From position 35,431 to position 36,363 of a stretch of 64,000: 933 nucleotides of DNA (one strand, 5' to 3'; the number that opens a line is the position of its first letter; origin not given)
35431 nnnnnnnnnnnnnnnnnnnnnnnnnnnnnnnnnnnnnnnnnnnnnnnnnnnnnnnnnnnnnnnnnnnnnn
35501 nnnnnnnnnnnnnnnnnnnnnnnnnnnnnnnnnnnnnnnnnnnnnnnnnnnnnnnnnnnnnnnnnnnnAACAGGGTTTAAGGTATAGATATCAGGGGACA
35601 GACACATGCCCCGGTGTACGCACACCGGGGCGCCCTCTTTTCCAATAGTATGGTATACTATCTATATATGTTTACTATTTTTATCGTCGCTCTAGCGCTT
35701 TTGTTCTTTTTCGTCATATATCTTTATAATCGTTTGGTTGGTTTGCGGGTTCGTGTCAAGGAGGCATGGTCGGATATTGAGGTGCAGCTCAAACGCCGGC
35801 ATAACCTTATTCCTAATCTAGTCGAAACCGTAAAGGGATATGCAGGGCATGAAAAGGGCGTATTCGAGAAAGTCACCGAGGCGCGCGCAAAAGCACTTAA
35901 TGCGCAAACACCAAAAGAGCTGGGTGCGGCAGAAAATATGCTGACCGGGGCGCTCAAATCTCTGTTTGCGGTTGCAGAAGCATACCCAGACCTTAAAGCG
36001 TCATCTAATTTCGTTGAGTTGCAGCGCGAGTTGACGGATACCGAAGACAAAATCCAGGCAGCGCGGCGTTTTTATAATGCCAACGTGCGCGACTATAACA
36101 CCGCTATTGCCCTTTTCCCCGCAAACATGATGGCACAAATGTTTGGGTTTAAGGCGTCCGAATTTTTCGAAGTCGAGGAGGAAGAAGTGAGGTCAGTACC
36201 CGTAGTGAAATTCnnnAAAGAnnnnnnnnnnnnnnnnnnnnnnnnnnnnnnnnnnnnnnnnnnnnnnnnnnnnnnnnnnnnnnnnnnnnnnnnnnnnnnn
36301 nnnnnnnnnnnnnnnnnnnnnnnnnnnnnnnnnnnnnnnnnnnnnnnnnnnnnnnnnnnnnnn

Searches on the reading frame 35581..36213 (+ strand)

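Call 52: search_protein_families(library=pfam, proteins=[window:35581-36213:+], max_evalue=0.001)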
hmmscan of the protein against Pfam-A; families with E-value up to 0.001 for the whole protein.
window:35581-36213:+ (211 aa): 1 family
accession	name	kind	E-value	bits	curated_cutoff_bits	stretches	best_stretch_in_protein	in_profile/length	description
PF04011.17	LemA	-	9.6e-63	210.9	26.2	1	62-211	1-149/149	LemA family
